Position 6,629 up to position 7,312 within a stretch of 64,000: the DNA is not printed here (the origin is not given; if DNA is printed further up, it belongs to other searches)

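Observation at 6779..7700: Orphan FlaF homolog with a long AT-rich leader, away from any flagellar genes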

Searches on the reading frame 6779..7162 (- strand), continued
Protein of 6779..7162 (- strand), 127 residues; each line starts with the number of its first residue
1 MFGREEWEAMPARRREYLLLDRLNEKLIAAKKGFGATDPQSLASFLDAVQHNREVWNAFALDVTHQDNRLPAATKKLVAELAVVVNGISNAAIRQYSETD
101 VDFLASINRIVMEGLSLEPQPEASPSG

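Call 24: get_annotated_region(hit=H2, flank=6000)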
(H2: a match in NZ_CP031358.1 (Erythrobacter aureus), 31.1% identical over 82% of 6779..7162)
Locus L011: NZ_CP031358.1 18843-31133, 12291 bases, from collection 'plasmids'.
description: Erythrobacter aureus strain YH-07 plasmid unnamed, complete sequence
organism: Erythrobacter aureus (NCBI taxid 2182384)
taxonomy: Bacteria; Pseudomonadota; Alphaproteobacteria; Sphingomonadales; Erythrobacteraceae; Erythrobacter; Erythrobacter aureus
host: -; source: marine sediment; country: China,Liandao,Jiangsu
typing (MOB-suite, as given by PLSDB): non-mobilizable
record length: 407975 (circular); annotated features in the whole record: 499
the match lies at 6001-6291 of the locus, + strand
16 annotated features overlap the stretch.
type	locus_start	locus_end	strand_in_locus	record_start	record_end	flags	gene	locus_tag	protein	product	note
CDS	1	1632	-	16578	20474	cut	-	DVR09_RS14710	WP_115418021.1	PAS domain S-box protein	-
CDS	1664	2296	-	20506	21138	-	-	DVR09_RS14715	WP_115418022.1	hypothetical protein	-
CDS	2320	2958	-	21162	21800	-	-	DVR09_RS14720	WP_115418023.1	hypothetical protein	-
CDS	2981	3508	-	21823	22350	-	-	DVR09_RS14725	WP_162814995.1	PilZ domain-containing protein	-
CDS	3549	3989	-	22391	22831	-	-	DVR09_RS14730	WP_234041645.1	hypothetical protein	-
CDS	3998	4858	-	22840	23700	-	-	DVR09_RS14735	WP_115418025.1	flagellar motor protein MotB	-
CDS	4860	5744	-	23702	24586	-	motA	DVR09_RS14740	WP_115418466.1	flagellar motor stator protein MotA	-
CDS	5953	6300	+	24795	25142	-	flaF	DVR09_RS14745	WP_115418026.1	flagellar biosynthesis regulator FlaF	GO:0044781 - bacterial-type flagellum organization [Evidence IEA]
CDS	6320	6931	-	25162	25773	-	-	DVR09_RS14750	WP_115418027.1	response regulator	GO:0000160 - phosphorelay signal transduction system [Evidence IEA]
CDS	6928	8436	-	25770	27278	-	-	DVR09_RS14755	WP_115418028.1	PAS domain-containing sensor histidine kinase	-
CDS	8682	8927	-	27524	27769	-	-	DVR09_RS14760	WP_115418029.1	hypothetical protein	-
CDS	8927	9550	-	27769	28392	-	-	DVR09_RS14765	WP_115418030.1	hypothetical protein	-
CDS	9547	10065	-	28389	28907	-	-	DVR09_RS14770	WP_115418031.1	dihydrofolate reductase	-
CDS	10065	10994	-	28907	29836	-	thyA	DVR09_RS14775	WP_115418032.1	thymidylate synthase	GO:0009265 - 2'-deoxyribonucleotide biosynthetic process [Evidence IEA]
CDS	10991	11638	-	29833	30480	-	-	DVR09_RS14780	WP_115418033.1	MazG-like family protein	-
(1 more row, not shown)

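Call 25: get_annotated_region(hit=H4, flank=6000)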
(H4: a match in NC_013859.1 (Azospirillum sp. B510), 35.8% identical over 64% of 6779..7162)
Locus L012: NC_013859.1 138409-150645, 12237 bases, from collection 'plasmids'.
description: Azospirillum sp. B510 plasmid pAB510e, complete sequence
organism: Azospirillum sp. B510 (NCBI taxid 137722)
taxonomy: Bacteria; Pseudomonadota; Alphaproteobacteria; Rhodospirillales; Azospirillaceae; Azospirillum; Azospirillum sp. B510
host: -; source: -; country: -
typing (MOB-suite, as given by PLSDB): mobilizable; relaxase MOBP,MOBP
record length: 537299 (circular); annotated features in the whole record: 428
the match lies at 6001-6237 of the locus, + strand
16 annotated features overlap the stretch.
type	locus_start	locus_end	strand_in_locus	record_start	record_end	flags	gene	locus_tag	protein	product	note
CDS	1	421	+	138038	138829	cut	fliP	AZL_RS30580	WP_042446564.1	flagellar type III secretion system pore protein FliP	GO:0001539 - cilium or flagellum-dependent cell motility [Evidence IEA]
CDS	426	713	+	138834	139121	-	-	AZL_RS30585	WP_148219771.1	hypothetical protein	-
CDS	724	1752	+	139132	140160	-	-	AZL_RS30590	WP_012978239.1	flagellar motor switch protein FliG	-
CDS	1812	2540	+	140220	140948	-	-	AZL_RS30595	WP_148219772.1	hypothetical protein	-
CDS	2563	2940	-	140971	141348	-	-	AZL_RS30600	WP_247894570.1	hypothetical protein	-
CDS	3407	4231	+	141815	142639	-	-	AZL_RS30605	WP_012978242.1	response regulator transcription factor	GO:0000160 - phosphorelay signal transduction system [Evidence IEA]; GO:0006355 - regulation of DNA-templated ...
CDS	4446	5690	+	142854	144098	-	-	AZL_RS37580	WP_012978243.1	flagellin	GO:0071973 - bacterial-type flagellum-dependent cell motility [Evidence IEA]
CDS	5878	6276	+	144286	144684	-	-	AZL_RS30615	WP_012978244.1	flagellar biosynthesis regulator FlaF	-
CDS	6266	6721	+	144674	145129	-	-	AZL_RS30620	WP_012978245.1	flagellar biosynthesis repressor FlbT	-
CDS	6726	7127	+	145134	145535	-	-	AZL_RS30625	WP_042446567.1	hypothetical protein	-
CDS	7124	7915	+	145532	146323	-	-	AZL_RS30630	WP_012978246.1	DUF1217 domain-containing protein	-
CDS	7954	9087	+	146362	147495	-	-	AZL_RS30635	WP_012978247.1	hypothetical protein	-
CDS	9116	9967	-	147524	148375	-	-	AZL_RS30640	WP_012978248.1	DMT family transporter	GO:0055085 - transmembrane transport [Evidence IEA]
CDS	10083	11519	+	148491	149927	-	-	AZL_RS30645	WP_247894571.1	PLP-dependent aminotransferase family protein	-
CDS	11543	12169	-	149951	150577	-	-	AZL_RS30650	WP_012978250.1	hypothetical protein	-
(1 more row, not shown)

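Call 46: find_encoding_contigs(protein=P0007, flank=10000, max_places=4)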
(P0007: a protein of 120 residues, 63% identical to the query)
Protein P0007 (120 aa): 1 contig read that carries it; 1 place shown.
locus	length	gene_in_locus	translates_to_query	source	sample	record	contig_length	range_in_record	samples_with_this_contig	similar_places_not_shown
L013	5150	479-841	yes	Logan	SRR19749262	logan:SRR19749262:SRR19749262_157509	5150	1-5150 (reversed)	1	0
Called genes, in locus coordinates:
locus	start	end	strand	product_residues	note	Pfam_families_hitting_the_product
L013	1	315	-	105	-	?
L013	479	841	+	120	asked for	PF07309:FlaF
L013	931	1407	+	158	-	-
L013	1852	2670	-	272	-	PF05721:PhyH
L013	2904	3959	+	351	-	PF04166:PdxA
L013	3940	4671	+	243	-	PF03740:PdxJ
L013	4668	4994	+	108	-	-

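Call 52: search_solved_structures(query=A2, max_evalue=1, show_alignments=2)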
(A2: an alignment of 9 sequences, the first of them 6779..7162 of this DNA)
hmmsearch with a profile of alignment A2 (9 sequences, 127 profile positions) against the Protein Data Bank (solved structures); distinct sequences matched with E-value up to 1: 0.

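Call 58: search_protein_families(library=pfam, proteins=[L008:1-468:+, L013:2-421:+, L006:889-1353:+, L013:931-1407:+, L009:5118-5330:+, L009:5793-7043:-, L009:1906-2832:-, L001:11711-12469:+, L009:3-425:+, L009:1119-1577:+], max_evalue=0.01)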
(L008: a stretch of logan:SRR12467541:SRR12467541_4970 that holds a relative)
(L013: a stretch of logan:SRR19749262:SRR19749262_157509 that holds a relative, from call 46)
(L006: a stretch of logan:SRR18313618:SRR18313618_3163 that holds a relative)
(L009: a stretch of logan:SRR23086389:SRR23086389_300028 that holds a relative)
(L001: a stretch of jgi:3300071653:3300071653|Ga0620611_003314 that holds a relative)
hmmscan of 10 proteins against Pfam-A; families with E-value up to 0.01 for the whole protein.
L008:1-468:+ (155 aa): 1 family
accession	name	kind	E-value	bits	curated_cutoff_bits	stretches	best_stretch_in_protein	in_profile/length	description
PF00700.27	Flagellin_C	-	2.4e-09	37.9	23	1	76-153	11-85/86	Bacterial flagellin C-terminal helical region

L013:2-421:+ (139 aa): 1 family
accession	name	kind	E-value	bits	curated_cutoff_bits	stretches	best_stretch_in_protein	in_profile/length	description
PF00700.27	Flagellin_C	-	1.7e-09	38.3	23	1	60-137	11-85/86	Bacterial flagellin C-terminal helical region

L006:889-1353:+ (154 aa): 2 families
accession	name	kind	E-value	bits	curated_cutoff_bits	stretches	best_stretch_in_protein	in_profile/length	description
PF20432.4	Xre-like-HTH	-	0.00018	22.2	25.8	1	43-91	11-57/63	Antitoxin Xre-like helix-turn-helix domain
PF09722.15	Xre_MbcA_ParS_C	-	0.00035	20.9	24.5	1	108-154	10-51/51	Antitoxin Xre/MbcA/ParS C-terminal toxin-binding domain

L013:931-1407:+ (158 aa): 0 families

L009:5118-5330:+ (70 aa): 0 families

L009:5793-7043:- (416 aa): 4 families
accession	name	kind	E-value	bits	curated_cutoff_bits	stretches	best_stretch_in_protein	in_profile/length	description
PF00805.28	Pentapeptide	-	9e-62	204.6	20.2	9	159-196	1-38/40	Pentapeptide repeats (8 copies)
PF13599.13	Pentapeptide_4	-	1.5e-35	121.5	38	4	140-216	2-78/78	Pentapeptide repeat region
PF13576.12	Pentapeptide_3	-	8.3e-33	112.8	27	4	141-180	6-48/48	Pentapeptide repeats (9 copies)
PF25296.1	Decapeptide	-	0.0058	16.9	45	0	125-187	11-73/74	Decapeptide repeat region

L009:1906-2832:- (308 aa): 2 families
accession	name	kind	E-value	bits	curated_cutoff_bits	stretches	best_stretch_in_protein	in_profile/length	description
PF00072.30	Response_reg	-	2.1e-18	66.9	30.2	1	24-138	1-111/111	Response regulator receiver domain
PF12802.13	MarR_2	-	7.6e-05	23.2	27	1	226-275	13-61/61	MarR family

L001:11711-12469:+ (252 aa): 1 family
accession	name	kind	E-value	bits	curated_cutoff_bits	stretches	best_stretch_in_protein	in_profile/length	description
PF00353.25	HemolysinCabind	-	6e-23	80.9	23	5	21-54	2-35/36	RTX calcium-binding nonapeptide repeat (4 copies)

L009:3-425:+ (140 aa): 1 family
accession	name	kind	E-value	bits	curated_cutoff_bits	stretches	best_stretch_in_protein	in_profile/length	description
PF00072.30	Response_reg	-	1.2e-12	48.4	30.2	1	10-120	2-110/111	Response regulator receiver domain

L009:1119-1577:+ (152 aa): 0 families

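Call 65: get_annotated_region(hit=H3, flank=4000)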
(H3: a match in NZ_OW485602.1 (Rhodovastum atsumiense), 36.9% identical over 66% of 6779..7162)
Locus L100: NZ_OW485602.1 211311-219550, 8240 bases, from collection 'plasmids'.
description: Rhodovastum atsumiense strain G2-11 plasmid RHOApa
organism: Rhodovastum atsumiense (NCBI taxid 504468)
taxonomy: Bacteria; Pseudomonadota; Alphaproteobacteria; Rhodospirillales; Acetobacteraceae; Rhodovastum; Rhodovastum atsumiense
host: -; source: -; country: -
typing (MOB-suite, as given by PLSDB): mobilizable; relaxase MOBP
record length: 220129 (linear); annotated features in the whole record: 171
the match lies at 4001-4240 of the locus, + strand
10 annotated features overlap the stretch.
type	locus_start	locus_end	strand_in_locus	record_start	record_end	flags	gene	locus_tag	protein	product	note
CDS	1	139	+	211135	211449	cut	-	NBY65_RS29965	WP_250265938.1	hypothetical protein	-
CDS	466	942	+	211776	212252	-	-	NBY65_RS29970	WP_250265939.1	polymer-forming cytoskeletal protein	-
CDS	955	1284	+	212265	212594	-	-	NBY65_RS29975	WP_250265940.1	rod-binding protein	-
CDS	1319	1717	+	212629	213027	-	-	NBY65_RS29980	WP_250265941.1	hypothetical protein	-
CDS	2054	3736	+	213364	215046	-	-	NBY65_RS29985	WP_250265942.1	flagellin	GO:0071973 - bacterial-type flagellum-dependent cell motility [Evidence IEA]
CDS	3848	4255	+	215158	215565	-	flaF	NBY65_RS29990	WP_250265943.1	flagellar biosynthesis regulator FlaF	GO:0044781 - bacterial-type flagellum organization [Evidence IEA]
CDS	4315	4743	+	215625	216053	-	-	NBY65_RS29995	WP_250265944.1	flagellar biosynthesis repressor FlbT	-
CDS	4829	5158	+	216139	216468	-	-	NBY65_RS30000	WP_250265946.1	hypothetical protein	-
CDS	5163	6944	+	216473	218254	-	-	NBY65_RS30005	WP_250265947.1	DUF1217 domain-containing protein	-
CDS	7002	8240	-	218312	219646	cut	-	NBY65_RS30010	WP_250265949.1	bifunctional glycosyltransferase/class I SAM-dependent methyltransferase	-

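Call 66: get_annotated_region(hit=H1, flank=4000)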
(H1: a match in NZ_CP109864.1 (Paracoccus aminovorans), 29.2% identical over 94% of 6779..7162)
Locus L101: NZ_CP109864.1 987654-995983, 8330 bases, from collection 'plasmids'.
description: Paracoccus aminovorans strain BM109 plasmid p_IV, complete sequence
organism: Paracoccus aminovorans (NCBI taxid 34004)
taxonomy: Bacteria; Pseudomonadota; Alphaproteobacteria; Rhodobacterales; Paracoccaceae; Paracoccus; Paracoccus aminovorans
host: -; source: bacteria,human fecal; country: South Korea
typing (MOB-suite, as given by PLSDB): conjugative; replicon rep_cluster_746; relaxase MOBP,MOBP; mating-pair formation MPF_T
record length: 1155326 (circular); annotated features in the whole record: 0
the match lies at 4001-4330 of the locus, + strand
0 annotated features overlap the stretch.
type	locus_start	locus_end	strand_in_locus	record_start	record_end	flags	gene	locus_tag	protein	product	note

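Call 67: get_annotated_region(hit=H5, flank=4000)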
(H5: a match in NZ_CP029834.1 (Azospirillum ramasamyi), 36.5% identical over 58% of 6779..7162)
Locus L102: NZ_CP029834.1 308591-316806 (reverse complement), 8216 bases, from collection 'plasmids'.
description: Azospirillum ramasamyi strain M2T2B2 plasmid unnamed4, complete sequence
organism: Azospirillum ramasamyi (NCBI taxid 682998)
taxonomy: Bacteria; Pseudomonadota; Alphaproteobacteria; Rhodospirillales; Azospirillaceae; Azospirillum; Azospirillum ramasamyi
host: -; source: single cell,Cow dung; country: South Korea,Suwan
typing (MOB-suite, as given by PLSDB): non-mobilizable
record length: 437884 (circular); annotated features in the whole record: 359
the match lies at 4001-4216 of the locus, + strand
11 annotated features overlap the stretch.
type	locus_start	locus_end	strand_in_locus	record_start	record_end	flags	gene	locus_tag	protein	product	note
CDS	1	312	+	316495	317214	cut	-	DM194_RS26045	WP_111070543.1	hypothetical protein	-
CDS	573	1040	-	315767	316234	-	-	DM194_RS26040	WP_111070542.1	hypothetical protein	-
CDS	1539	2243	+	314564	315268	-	-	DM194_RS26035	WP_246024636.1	response regulator transcription factor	GO:0000160 - phosphorelay signal transduction system [Evidence IEA]; GO:0006355 - regulation of DNA-templated ...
CDS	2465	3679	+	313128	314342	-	-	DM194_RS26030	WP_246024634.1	flagellin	GO:0071973 - bacterial-type flagellum-dependent cell motility [Evidence IEA]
CDS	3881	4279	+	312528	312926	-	flaF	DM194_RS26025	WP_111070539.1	flagellar biosynthesis regulator FlaF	GO:0044781 - bacterial-type flagellum organization [Evidence IEA]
CDS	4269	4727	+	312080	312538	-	-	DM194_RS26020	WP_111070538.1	flagellar biosynthesis repressor FlbT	-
CDS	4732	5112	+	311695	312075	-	-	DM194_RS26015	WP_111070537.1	hypothetical protein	-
CDS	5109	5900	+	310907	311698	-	-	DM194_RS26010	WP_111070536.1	DUF1217 domain-containing protein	-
CDS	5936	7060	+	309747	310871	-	-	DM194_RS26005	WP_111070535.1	hypothetical protein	-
CDS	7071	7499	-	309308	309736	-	-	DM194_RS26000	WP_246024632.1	YbaN family protein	-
CDS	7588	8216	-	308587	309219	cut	-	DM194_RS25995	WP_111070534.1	hypothetical protein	-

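Call 118: find_encoding_contigs(protein=P0109, flank=5000, max_places=1)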
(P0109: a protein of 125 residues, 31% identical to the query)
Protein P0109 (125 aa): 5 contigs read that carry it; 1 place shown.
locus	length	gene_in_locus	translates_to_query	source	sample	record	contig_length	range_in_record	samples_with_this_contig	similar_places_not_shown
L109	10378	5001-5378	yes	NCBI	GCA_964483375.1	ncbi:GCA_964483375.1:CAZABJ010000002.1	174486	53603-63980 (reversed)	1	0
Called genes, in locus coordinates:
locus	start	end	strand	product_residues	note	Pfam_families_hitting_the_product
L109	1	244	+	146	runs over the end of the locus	PF00903:Glyoxalase, PF13669:Glyoxalase_4 (faint)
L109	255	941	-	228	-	PF04391:DUF533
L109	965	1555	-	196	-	-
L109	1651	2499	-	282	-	PF00158:Sigma54_activat (faint), PF13191:AAA_16 (faint), PF07724:AAA_2, PF13401:AAA_22 (weak), PF00004:AAA, PF07728:AAA_5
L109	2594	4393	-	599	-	PF14559:TPR_19 (faint), PF13428:TPR_14 (faint), PF07719:TPR_2 (faint), PF13176:TPR_7 (faint), PF13429:TPR_15 (weak), PF13424:TPR_12 (weak), PF13432:TPR_16 (weak), PF00515:TPR_1 (weak), +5 more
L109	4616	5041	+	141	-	PF07378:FlbT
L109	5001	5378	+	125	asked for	PF07309:FlaF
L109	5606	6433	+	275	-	PF00669:Flagellin_N, PF00700:Flagellin_C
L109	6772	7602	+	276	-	PF00669:Flagellin_N, PF00700:Flagellin_C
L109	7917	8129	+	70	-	PF03646:FlaG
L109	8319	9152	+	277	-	PF00669:Flagellin_N, PF00700:Flagellin_C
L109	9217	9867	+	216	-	-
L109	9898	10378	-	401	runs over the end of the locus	PF06965:Na_H_antiport_1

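Call 119: find_encoding_contigs(protein=P0133, flank=5000, max_places=1)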
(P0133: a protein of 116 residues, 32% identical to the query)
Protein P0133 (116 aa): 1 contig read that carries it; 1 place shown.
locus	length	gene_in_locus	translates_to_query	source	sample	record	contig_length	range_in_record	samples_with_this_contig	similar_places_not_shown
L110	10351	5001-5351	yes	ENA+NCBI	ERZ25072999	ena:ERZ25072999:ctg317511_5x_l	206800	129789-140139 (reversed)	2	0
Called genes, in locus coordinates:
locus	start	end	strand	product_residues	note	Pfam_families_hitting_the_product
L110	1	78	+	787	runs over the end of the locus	PF00171:Aldedh, PF07368:DUF1487 (faint), PF00171:Aldedh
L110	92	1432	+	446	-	PF02885:Glycos_trans_3N, PF00591:Glycos_transf_3, PF07831:PYNP_C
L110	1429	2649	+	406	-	PF01676:Metalloenzyme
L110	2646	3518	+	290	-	PF05721:PhyH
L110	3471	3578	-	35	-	-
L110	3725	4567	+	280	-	PF00669:Flagellin_N, PF00700:Flagellin_C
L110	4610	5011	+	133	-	PF07378:FlbT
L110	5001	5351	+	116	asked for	PF07309:FlaF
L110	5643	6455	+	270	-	PF00669:Flagellin_N, PF00700:Flagellin_C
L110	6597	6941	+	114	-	PF07309:FlaF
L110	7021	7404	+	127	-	PF03646:FlaG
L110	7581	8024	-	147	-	-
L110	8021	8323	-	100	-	PF10135:Rod-binding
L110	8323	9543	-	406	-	PF02119:FlgI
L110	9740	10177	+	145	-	PF10768:FliX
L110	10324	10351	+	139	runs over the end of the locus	PF21157:DksA_N, PF01258:zf-dskA_traR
